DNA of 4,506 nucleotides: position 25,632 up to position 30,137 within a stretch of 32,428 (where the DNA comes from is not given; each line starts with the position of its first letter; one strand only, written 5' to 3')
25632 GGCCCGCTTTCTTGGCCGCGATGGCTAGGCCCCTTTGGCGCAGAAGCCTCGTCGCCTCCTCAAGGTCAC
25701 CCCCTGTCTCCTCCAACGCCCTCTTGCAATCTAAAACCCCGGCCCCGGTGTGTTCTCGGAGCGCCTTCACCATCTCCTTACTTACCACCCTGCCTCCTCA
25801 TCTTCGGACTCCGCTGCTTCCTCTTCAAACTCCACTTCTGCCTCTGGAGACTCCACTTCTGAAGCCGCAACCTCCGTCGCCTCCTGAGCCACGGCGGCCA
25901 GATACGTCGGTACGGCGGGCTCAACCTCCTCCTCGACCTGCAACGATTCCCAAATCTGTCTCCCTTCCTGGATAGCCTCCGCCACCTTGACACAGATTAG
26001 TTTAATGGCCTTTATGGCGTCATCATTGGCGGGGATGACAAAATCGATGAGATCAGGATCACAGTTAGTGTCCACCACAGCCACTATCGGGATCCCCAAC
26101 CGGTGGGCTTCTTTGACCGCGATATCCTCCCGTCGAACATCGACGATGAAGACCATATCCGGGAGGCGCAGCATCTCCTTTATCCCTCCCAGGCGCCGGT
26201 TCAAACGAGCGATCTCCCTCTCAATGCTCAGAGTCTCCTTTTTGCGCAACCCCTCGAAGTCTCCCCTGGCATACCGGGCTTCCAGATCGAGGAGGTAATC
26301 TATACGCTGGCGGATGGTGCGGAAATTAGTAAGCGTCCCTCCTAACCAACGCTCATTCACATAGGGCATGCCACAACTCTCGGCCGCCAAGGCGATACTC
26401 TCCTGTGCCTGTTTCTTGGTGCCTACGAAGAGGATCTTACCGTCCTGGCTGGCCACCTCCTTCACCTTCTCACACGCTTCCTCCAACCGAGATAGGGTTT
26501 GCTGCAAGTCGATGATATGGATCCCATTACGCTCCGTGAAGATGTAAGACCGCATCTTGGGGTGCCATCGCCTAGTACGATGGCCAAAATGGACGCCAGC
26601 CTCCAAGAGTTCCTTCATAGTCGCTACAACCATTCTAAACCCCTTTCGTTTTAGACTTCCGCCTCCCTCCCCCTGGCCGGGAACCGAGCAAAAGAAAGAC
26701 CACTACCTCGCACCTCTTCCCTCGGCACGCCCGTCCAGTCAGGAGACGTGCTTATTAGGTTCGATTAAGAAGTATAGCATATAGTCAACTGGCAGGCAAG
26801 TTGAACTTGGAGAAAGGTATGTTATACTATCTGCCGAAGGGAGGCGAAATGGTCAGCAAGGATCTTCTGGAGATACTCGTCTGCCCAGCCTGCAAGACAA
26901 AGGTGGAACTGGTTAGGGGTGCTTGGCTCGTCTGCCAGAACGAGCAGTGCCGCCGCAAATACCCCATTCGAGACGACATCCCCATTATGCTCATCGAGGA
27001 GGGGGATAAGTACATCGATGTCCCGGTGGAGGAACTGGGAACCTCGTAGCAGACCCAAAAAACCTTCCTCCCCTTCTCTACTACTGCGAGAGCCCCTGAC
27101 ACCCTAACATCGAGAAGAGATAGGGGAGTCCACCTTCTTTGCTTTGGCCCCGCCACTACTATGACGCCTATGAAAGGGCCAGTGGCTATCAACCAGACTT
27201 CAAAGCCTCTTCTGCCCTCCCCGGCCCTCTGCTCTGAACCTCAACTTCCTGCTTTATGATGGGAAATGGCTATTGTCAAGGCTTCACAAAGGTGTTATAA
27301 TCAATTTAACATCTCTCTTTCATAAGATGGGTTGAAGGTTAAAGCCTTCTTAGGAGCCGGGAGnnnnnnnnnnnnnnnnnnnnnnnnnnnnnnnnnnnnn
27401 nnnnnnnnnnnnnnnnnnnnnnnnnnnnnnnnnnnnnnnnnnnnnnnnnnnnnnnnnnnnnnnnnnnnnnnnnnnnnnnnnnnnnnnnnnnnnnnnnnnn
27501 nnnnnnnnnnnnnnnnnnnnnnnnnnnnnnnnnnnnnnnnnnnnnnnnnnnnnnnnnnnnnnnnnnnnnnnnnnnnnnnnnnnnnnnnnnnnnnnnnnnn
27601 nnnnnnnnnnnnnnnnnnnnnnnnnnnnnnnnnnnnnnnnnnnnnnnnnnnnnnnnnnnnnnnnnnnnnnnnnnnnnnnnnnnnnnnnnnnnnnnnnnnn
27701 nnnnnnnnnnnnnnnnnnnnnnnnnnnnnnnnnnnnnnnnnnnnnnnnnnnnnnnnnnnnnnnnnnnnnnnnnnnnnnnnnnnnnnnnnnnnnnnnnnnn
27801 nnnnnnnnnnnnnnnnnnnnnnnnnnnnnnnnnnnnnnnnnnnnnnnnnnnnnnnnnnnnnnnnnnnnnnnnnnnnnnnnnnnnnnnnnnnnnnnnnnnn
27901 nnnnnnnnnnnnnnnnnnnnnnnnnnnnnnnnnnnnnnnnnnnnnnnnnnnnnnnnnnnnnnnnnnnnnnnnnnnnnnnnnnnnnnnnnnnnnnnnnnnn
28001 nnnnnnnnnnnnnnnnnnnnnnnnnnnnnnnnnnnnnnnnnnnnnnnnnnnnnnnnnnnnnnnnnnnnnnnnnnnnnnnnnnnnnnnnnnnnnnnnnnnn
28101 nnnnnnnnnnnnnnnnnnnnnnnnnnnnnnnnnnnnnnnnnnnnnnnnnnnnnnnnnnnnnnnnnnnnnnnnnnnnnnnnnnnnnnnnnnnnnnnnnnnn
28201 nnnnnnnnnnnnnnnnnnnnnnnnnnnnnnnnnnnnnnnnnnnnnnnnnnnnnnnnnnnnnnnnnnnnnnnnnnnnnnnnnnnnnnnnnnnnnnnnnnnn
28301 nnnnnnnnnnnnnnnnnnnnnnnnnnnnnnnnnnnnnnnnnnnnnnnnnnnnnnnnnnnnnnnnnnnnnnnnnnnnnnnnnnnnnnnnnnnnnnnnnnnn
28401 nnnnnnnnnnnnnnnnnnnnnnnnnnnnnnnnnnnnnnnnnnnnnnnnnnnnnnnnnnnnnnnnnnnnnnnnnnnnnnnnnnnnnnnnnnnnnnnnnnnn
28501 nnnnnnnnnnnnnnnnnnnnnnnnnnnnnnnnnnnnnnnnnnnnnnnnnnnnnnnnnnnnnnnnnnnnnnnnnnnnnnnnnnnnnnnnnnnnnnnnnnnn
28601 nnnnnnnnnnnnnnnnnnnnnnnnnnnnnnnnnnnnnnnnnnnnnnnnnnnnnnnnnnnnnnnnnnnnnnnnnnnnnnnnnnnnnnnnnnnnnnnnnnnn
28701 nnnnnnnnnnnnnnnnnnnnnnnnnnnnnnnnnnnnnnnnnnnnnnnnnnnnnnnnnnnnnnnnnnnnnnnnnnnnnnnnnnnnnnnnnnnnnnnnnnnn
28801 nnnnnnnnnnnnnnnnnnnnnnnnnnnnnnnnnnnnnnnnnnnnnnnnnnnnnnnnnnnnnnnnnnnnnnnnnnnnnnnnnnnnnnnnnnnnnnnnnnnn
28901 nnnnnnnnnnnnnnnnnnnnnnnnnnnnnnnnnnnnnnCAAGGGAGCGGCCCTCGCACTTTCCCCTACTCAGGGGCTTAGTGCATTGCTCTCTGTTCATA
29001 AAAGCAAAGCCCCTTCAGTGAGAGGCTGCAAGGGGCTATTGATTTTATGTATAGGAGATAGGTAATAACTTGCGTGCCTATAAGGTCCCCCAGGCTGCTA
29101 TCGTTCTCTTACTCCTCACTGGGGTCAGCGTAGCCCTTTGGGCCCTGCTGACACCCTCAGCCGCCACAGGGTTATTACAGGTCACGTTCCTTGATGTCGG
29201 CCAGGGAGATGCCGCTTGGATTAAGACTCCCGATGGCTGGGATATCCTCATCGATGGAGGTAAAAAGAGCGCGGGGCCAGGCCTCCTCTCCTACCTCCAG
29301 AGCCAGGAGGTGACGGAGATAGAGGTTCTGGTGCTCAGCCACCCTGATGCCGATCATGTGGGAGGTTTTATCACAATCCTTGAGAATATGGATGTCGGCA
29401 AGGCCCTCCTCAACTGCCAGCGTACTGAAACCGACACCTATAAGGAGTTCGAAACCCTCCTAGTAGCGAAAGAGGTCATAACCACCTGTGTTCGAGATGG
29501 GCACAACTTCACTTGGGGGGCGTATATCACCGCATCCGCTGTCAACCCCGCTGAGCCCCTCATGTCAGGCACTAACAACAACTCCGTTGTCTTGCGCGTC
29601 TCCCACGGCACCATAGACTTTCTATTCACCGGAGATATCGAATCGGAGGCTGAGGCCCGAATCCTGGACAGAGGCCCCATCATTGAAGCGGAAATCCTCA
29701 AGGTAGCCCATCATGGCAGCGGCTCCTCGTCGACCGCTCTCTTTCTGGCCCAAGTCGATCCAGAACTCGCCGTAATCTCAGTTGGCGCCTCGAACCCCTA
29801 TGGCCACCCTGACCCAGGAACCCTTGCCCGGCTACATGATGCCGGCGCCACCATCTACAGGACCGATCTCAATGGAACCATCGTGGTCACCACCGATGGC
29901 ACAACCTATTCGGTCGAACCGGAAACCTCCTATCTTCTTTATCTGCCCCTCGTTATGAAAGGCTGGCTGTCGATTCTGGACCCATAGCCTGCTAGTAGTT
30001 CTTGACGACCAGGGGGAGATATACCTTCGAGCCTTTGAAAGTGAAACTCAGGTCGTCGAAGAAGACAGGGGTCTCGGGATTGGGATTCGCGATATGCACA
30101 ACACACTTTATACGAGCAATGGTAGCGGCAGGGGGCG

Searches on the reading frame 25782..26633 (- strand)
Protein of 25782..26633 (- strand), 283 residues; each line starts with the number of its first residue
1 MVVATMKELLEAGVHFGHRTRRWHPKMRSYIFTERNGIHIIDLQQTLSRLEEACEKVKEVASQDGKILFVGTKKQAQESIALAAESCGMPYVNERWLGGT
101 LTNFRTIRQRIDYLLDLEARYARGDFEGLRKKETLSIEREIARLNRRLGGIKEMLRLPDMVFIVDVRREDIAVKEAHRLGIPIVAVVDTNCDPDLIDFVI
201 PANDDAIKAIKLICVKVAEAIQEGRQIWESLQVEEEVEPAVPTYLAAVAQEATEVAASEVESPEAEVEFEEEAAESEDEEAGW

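Call 9: search_protein_families(library=pfam, proteins=[window:25782-26633:-], max_evalue=0.001)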
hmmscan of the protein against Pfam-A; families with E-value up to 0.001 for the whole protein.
window:25782-26633:- (283 aa): 1 family
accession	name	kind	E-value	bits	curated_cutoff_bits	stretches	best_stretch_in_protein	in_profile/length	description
PF00318.25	Ribosomal_S2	-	3.6e-97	324.3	26.1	1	9-224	1-216/216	Ribosomal protein S2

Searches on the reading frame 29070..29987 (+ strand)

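Call 10: search_protein_families(library=pfam, proteins=[window:29070-29987:+], max_evalue=0.001)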
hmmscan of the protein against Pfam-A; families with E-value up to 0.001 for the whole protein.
window:29070-29987:+ (305 aa): 3 families
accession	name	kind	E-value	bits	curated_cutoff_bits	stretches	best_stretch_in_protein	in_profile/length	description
PF00753.33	Lactamase_B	-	1.4e-09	38.7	22.7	1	42-239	2-195/196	Metallo-beta-lactamase superfamily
PF12706.13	Lactamase_B_2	-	1.4e-05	25.2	27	1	59-191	3-144/200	Beta-lactamase superfamily domain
PF16661.11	Lactamase_B_6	-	0.00016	21.5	27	1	55-108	5-60/193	Metallo-beta-lactamase superfamily domain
